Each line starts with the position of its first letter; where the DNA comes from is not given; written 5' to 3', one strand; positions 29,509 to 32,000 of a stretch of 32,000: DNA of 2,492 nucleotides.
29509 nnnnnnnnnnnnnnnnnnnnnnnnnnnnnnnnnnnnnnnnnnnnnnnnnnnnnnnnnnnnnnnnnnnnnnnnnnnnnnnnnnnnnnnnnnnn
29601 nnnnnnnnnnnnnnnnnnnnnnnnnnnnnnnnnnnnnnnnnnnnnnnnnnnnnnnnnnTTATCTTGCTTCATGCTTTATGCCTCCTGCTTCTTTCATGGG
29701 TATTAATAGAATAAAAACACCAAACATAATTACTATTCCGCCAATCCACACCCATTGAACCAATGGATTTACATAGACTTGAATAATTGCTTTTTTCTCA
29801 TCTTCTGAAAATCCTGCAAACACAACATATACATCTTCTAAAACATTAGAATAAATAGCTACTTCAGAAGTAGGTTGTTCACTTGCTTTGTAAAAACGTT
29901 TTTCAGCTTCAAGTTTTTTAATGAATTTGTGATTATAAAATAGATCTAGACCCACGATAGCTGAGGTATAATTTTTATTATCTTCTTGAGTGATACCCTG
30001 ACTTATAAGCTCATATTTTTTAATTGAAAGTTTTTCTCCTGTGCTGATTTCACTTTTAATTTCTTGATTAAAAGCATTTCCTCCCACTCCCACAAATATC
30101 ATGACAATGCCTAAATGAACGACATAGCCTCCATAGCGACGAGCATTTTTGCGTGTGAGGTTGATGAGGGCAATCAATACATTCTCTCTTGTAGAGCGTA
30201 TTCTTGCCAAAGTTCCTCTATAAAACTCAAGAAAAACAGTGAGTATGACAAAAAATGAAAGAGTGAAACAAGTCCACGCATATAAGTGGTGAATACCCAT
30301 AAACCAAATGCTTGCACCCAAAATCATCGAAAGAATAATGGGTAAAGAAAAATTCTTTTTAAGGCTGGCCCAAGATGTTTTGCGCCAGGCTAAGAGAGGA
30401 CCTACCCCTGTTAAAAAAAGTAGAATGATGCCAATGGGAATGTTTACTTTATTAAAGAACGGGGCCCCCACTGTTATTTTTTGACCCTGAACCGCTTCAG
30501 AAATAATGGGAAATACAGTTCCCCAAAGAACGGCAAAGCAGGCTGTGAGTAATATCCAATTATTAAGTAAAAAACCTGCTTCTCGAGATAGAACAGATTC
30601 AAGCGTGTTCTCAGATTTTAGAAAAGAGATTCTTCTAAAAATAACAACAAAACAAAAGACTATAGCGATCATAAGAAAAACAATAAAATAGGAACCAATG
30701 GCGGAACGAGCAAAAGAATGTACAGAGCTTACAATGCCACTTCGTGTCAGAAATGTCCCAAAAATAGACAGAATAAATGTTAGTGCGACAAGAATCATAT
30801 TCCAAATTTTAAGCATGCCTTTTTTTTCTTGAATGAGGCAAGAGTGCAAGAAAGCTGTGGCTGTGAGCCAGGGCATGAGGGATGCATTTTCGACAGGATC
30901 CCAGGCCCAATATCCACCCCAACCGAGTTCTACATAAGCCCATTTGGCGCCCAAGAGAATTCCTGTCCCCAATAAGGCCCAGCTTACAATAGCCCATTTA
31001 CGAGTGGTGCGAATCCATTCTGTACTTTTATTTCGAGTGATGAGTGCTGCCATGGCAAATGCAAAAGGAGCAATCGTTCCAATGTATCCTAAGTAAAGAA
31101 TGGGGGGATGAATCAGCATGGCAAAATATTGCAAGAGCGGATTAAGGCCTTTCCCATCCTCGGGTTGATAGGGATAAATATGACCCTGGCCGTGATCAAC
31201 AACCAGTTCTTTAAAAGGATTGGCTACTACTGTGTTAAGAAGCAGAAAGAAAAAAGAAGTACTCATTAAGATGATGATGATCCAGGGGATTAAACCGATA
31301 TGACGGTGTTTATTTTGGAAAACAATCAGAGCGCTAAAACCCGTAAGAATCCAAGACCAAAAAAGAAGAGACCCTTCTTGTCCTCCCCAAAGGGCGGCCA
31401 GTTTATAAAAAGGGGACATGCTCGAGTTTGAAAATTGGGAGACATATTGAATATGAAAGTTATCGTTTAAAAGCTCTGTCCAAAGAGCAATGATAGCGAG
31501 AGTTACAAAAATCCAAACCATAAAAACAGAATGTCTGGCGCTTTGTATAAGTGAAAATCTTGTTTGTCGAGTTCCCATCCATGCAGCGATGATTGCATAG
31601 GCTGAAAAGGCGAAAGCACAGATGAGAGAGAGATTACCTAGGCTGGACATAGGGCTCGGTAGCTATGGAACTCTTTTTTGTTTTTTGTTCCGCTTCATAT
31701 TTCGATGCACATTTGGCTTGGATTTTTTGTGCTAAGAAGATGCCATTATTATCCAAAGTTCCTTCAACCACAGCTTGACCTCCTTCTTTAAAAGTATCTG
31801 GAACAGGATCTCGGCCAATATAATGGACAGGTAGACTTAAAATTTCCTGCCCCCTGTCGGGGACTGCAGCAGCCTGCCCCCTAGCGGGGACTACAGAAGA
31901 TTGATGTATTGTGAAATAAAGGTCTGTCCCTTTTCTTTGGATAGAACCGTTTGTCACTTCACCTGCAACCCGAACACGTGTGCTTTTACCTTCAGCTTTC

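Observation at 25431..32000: Non-canonical System I cytochrome c maturation operon: ccmE(Cys)-F-H(5-Cys)-X-Y-A-B-C-D with two embedded unknown genes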

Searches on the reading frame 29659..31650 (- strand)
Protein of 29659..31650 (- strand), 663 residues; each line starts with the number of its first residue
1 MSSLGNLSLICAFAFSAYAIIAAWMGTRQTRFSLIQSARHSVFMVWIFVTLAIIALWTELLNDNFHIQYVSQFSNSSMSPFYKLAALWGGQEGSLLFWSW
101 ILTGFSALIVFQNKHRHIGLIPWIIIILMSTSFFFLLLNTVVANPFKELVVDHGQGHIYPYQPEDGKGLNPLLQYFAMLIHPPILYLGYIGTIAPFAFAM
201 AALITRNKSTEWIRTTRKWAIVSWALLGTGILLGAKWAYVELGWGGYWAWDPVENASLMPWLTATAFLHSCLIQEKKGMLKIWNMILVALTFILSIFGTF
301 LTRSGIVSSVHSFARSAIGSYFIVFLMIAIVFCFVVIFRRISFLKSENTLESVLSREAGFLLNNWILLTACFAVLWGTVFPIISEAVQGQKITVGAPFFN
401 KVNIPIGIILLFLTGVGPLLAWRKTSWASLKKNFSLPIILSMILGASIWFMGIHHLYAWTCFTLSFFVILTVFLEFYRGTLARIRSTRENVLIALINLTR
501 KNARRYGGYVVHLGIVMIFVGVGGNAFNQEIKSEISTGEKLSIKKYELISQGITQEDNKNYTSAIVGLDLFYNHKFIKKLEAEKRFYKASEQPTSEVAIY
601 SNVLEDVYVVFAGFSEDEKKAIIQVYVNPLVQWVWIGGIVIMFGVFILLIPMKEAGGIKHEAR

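Call 3: search_protein_families(library=pfam, proteins=[window:29659-31650:-], max_evalue=1)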
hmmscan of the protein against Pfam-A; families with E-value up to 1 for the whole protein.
window:29659-31650:- (663 aa): 3 families
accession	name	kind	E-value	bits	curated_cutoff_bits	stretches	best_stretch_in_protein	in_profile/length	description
PF16327.10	CcmF_C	-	1.1e-64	219.1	28.7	1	324-649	2-320/323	Cytochrome c-type biogenesis protein CcmF C-terminal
PF01578.25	Cytochrom_C_asm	-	9e-40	137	29.9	1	88-304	1-206/212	Cytochrome C assembly protein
PF05140.19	ResB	-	0.0005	19.4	24.6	2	602-649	402-448/486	ResB-like family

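Call 4: search_protein_families(library=ncbifam, proteins=[window:29659-31650:-], max_evalue=1)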
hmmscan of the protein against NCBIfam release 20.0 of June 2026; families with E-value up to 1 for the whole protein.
window:29659-31650:- (663 aa): 6 families
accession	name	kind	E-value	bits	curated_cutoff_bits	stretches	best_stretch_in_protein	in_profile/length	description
TIGR03145.1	cyt_nit_nrfE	subfamily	1.2e-131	440.5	927.3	1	2-647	3-628/631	heme lyase NrfEFG subunit NrfE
TIGR00353.1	nrfE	subfamily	5.1e-131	438.4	569.05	1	53-647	2-570/578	heme lyase CcmF/NrfE family subunit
NF007691.0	PRK10369.1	subfamily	1.2e-106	357.8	394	1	3-646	6-562/573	heme lyase NrfEFG subunit NrfE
TIGR03144.1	cytochr_II_ccsB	equivalog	1.3e-09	38.2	187.6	1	219-306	163-248/252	c-type cytochrome biogenesis protein CcsB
TIGR03141.1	cytochro_ccmD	equivalog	0.046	13.8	25.95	1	451-479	3-31/47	heme exporter protein CcmD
NF009303.0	PRK12660.1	subfamily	0.16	11.9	132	1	597-650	32-89/114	putative monovalent cation/H+ antiporter subunit C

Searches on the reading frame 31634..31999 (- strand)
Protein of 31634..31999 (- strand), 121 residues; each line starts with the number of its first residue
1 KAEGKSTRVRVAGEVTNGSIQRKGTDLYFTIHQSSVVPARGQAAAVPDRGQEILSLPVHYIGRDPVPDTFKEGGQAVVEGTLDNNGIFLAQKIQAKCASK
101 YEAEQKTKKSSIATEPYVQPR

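Call 3: search_protein_families(library=pfam, proteins=[window:31634-31999:-], max_evalue=1)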
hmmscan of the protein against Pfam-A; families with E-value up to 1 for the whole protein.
window:31634-31999:- (121 aa): 2 families
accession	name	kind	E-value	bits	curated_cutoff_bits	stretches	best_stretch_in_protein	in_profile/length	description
PF03100.22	CcmE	-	3.2e-18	66.4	24.6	1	4-103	17-98/99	CcmE domain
PF13742.12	tRNA_anti_2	-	0.13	13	27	1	7-46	20-62/95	OB-fold nucleic acid binding domain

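Call 4: search_protein_families(library=ncbifam, proteins=[window:31634-31999:-], max_evalue=1)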
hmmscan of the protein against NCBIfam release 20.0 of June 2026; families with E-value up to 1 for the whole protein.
window:31634-31999:- (121 aa): 7 families
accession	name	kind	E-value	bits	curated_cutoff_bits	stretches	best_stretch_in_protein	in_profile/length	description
NF009727.0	PRK13254.1-1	equivalog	3.9e-10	39.6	126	1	54-110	83-136/144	cytochrome c maturation protein CcmE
NF009729.0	PRK13254.1-3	equivalog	3.6e-09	36.4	171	1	5-102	50-129/155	cytochrome c maturation protein CcmE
NF009731.0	PRK13254.1-5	equivalog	2e-08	34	152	1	5-102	49-127/155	cytochrome c maturation protein CcmE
NF009730.0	PRK13254.1-4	equivalog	2.8e-07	30.6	310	1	6-103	72-149/165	cytochrome c maturation protein CcmE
NF009728.0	PRK13254.1-2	equivalog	1.3e-06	28.4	221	1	5-111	50-137/153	cytochrome c maturation protein CcmE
NF009638.0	PRK13165.1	equivalog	2.4e-06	27.2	186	1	7-104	58-137/161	cytochrome c maturation protein CcmE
NF009635.0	PRK13150.1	equivalog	7.3e-06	25.9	264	1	7-103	58-136/159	cytochrome c maturation protein CcmE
